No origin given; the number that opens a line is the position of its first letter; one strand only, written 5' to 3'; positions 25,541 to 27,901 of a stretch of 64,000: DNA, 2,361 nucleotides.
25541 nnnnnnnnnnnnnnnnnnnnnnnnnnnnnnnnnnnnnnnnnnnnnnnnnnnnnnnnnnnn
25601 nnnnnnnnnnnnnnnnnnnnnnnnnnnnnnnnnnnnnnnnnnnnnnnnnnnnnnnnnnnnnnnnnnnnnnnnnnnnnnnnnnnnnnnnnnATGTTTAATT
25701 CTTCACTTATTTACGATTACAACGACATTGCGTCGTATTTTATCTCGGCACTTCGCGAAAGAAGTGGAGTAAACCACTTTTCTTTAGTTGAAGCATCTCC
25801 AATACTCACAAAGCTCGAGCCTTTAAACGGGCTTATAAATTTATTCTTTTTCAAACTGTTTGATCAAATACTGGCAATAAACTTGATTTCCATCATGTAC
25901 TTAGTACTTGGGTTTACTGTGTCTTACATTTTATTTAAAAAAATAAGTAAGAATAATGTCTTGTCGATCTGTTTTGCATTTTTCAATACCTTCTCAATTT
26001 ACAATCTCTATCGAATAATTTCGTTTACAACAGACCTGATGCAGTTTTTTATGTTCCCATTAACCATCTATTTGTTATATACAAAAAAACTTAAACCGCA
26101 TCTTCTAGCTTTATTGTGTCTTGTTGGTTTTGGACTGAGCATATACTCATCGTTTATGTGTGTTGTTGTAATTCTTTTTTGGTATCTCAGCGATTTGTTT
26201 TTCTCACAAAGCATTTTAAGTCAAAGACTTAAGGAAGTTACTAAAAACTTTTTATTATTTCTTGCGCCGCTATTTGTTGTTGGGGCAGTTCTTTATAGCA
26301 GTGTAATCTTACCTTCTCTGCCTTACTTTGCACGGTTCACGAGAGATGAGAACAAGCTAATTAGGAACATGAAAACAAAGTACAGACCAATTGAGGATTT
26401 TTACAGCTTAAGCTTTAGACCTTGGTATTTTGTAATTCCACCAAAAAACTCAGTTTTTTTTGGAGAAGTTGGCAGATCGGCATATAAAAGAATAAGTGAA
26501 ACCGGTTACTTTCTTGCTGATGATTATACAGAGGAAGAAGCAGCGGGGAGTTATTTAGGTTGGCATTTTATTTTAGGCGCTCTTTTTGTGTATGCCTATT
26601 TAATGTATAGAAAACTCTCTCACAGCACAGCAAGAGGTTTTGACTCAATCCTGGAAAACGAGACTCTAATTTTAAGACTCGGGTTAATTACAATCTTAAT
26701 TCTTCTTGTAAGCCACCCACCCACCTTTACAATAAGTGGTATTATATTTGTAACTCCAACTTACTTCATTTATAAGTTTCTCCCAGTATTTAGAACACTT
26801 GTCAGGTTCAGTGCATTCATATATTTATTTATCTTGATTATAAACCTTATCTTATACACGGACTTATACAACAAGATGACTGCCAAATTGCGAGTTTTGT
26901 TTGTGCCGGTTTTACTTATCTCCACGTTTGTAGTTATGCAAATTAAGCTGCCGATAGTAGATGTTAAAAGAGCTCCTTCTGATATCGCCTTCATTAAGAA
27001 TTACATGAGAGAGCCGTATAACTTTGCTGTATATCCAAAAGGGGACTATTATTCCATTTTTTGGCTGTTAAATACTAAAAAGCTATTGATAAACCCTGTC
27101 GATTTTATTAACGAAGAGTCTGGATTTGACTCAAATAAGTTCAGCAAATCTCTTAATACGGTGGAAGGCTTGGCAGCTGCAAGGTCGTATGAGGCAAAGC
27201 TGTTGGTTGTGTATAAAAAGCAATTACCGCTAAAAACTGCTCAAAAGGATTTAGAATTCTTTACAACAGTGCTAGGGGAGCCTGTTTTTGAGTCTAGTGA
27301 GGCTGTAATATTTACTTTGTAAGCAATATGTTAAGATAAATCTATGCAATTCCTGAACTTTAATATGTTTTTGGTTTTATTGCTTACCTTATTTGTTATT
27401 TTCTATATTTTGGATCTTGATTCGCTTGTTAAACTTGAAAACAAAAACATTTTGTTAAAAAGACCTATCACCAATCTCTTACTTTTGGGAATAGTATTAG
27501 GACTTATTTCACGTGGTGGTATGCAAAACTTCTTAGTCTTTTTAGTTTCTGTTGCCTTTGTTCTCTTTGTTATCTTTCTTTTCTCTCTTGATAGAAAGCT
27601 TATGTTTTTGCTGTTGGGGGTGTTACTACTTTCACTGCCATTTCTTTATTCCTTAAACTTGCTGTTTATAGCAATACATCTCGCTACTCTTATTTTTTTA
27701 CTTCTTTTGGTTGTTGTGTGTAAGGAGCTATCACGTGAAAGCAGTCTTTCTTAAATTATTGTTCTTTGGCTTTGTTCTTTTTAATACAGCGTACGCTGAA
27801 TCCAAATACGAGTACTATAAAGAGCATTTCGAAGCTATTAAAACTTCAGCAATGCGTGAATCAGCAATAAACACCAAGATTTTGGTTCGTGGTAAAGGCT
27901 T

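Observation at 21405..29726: Translationally coupled operon of five consecutive membrane proteins including two tandem 700-aa paralogues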

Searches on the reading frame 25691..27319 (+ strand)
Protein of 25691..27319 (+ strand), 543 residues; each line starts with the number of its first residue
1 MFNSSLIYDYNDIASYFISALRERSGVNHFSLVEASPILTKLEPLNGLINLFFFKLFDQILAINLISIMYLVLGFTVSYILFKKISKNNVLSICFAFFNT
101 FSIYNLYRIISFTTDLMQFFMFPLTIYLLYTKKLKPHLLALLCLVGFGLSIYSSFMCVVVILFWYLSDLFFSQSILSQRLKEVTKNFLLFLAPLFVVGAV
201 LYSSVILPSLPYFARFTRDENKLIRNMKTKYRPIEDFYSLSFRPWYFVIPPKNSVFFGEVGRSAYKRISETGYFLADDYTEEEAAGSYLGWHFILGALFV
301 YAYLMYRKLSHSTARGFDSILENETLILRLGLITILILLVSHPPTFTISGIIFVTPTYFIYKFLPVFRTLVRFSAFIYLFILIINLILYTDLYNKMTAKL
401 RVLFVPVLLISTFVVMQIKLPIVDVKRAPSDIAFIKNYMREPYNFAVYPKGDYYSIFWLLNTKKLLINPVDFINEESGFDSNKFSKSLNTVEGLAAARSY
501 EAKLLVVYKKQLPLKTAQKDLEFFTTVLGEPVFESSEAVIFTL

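Call 5: search_protein_families(library=pfam, proteins=[window:25691-27319:+], max_evalue=1)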
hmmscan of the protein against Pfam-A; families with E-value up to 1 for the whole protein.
window:25691-27319:+ (543 aa): 0 families

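Call 6: search_protein_families(library=ncbifam, proteins=[window:25691-27319:+], max_evalue=1)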
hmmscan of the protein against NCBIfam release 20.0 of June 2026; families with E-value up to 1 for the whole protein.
window:25691-27319:+ (543 aa): 0 families

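Call 27: find_homologous_proteins(query=window:25691-27319:+)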
Query window:25691-27319:+ (543 aa): 84 proteins with E <= 0.001 among 8000 candidates.
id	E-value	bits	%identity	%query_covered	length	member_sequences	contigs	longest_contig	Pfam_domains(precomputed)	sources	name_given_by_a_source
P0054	0.0e+0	1172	100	100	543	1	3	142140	-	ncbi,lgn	-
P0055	2.3e-173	596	52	100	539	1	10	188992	-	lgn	-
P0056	6.4e-172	591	52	100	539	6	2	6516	PF19830.5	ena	-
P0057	6.4e-164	565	51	99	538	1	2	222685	-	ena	-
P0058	7.7e-123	429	42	99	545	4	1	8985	-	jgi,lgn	-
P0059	2.0e-120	421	41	99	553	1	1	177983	-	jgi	jgi:hypothetical protein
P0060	7.9e-119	416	42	99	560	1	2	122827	-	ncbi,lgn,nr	ncbi:hypothetical protein HYV31_04080 [candidate division WWE3 bacterium]|nr:hypothetical protein [c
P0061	2.7e-118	414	40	94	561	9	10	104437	-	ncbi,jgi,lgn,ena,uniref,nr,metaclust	ncbi:MAG: hypothetical protein UU77_C0008G0021 [candidate division WWE3 bacterium GW2011_GWC1_41_7]|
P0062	6.3e-117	410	40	98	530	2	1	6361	-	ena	-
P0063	3.1e-115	404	41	95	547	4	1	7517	-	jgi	-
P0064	1.9e-114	402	40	99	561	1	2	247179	-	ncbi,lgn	-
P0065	8.2e-111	390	41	97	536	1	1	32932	-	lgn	-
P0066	1.2e-110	389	42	91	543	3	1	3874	-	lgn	-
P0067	2.0e-110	388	42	92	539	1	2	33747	-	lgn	-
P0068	7.7e-110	386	46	86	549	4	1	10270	-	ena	-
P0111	1.7e-96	342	38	90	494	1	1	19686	PF19830.5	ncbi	ncbi:MAG: hypothetical protein WAX66_03125, partial [Patescibacteria group bacterium]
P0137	5.4e-18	83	26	92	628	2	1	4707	PF19830.5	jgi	-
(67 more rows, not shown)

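Call 33: search_protein_families(library=pfam, alignment_id=A2, max_evalue=0.1)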
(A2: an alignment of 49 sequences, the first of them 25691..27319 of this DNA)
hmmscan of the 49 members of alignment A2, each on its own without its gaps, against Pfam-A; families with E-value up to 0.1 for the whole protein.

A. member 1, window:25691-27319:+ (543 aa): 0 families

B. families by the number of members that match (of 49 scanned): 4 families
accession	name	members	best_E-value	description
PF01292.26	Ni_hydr_CYTB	2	0.065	Prokaryotic cytochrome b561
PF09303.15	KcnmB2_inactiv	1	0.025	KCNMB2, ball and chain domain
PF09680.15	YjcZ_2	1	0.025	Family of unknown function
PF07922.17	Glyco_transf_52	1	0.034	Glycosyltransferase family 52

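Call 36: predict_structure(alignment_id=A2)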
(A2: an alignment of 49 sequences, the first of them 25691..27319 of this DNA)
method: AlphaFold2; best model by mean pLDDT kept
length: 543 residues; sequences in the alignment: 49
mean_pLDDT: 90.8   pTM: 0.91
mean pLDDT of the five models: 90.8, 89.5, 89.5, 89.3, 88.5
residues with pLDDT >= 90: 405; 70-90: 104; 50-70: 24; < 50: 10
segments of 3 or more residues with pLDDT < 50: 216-224
pLDDT, mean of each block of 10 residues (from residue 1): 92 92 92 86 91 94 96 98 97 98 94 92 98 97 94 94 97 95 98 92 80 56 50 75 85 92 88 67 76 97 93 83 97 94 86 88 80 94 98 95 95 94 95 97 97 96 96 90 97 97 97 92 97 97 97
secondary structure, 60 per line:
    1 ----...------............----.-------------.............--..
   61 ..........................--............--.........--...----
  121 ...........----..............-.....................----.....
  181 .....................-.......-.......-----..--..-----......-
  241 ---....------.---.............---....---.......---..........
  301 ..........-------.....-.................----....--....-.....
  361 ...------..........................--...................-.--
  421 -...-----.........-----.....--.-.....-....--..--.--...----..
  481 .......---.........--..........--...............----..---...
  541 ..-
elements in order: E5-7 H14-25 H44-56 H59-86 H89-100 H103-111 H121-131 H136-149 H151-171 H176-201 H203-209 H211-217 H234-239 H244-247 H258-270 H274-277 H281-287 H291-310 H318-322 H324-340 E345-348 E351-354 H356-363 H370-395 H398-416 E422-424 H430-438 E444-448 H453-457 H459-462 E472-474 H481-487 H491-499 E502-508 H514-528 E538-542

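Call 44: search_solved_structures(query=A2, max_evalue=10)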
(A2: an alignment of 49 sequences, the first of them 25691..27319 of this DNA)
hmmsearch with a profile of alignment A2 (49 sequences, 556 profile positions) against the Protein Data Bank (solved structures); distinct sequences matched with E-value up to 10: 1.
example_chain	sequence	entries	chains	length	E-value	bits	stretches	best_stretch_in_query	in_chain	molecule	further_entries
9if7_SA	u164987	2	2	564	0.38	12.4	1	273-320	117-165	MI domain-containing protein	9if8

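Call 68: find_encoding_contigs(protein=P0054, flank=500, max_places=3)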
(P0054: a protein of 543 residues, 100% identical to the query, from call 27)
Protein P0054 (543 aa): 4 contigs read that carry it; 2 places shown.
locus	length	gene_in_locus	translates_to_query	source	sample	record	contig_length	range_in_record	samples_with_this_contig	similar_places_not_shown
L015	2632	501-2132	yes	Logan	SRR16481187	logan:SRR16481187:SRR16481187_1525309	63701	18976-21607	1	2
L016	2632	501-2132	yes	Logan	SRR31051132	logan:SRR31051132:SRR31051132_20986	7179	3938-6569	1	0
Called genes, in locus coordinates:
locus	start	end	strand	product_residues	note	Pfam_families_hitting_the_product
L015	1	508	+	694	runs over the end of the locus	-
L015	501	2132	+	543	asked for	-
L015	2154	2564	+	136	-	-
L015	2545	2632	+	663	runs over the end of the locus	-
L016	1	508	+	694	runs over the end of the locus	-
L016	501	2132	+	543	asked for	-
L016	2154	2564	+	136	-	-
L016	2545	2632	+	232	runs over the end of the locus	?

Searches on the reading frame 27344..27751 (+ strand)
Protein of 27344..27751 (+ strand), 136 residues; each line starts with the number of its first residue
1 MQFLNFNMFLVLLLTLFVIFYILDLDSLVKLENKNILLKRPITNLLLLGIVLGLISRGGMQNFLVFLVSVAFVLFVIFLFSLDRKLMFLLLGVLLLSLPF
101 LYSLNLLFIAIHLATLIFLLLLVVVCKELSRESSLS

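Call 5: search_protein_families(library=pfam, proteins=[window:27344-27751:+], max_evalue=1)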
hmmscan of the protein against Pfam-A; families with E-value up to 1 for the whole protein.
window:27344-27751:+ (136 aa): 1 family
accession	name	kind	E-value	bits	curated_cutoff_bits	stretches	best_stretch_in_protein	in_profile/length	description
PF16101.10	PRIMA1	-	0.22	11.7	38.6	1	106-127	99-120/158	Proline-rich membrane anchor 1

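Call 6: search_protein_families(library=ncbifam, proteins=[window:27344-27751:+], max_evalue=1)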
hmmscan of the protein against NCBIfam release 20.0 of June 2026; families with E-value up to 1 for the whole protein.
window:27344-27751:+ (136 aa): 0 families

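Call 72: search_protein_families(library=pfam, alignment_id=A4, max_evalue=10)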
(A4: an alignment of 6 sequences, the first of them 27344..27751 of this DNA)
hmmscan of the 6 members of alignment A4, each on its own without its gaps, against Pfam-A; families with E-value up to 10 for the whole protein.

A. member 1, window:27344-27751:+ (136 aa): 1 family
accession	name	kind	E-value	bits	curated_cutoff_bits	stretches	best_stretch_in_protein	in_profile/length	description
PF16101.10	PRIMA1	-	0.22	11.7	38.6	1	106-127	99-120/158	Proline-rich membrane anchor 1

B. families by the number of members that match (of 6 scanned): 5 families
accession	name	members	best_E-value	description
PF16101.10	PRIMA1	1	0.22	Proline-rich membrane anchor 1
PF19529.4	DUF6057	1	0.68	Family of unknown function (DUF6057)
PF07243.16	Phlebovirus_G1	1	2.7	Phlebovirus glycoprotein G1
PF09843.14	DUF2070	1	3.3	Predicted membrane protein (DUF2070)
PF03142.21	Chitin_synth_2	1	6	Chitin synthase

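Call 73: search_solved_structures(query=A4, max_evalue=10)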
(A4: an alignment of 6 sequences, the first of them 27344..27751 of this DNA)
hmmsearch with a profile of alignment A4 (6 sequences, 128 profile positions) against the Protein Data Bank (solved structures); distinct sequences matched with E-value up to 10: 2.
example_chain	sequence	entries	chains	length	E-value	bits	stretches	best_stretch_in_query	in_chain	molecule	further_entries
4q2e_A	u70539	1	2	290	0.00056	23.5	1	30-119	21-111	Phosphatidate cytidylyltransferase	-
4q2g_A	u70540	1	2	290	0.00056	23.5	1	30-119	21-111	Phosphatidate cytidylyltransferase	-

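Call 80: list_cluster_members(proteins=[P0001, P0053, P0054, P0138, window:27344-27751:+, window:30668-32137:+, window:20368-21405:+])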
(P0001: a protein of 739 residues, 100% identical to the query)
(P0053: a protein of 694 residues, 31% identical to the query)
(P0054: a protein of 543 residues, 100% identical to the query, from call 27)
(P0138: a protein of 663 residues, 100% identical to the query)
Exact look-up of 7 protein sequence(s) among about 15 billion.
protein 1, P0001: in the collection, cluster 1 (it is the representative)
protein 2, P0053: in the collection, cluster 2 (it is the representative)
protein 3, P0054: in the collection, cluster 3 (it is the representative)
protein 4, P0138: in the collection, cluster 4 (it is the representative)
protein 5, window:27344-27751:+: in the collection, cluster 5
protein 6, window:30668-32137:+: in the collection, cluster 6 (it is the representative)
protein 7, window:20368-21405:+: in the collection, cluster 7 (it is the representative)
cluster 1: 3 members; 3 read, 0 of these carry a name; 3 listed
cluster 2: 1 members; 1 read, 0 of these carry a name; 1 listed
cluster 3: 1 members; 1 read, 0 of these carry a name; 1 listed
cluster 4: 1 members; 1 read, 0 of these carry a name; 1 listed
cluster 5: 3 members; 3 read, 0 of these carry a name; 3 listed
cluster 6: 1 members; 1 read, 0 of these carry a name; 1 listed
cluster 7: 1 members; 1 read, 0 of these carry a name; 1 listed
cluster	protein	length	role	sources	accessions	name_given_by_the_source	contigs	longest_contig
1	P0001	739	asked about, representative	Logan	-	-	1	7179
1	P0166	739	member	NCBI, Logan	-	-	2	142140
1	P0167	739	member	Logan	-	-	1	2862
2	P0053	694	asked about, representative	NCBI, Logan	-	-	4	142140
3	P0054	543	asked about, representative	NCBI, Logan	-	-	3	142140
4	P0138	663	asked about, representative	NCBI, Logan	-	-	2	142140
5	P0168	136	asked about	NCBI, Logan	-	-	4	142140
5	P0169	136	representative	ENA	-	-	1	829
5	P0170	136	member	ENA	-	-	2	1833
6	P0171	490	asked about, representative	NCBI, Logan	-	-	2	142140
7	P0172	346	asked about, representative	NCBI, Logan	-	-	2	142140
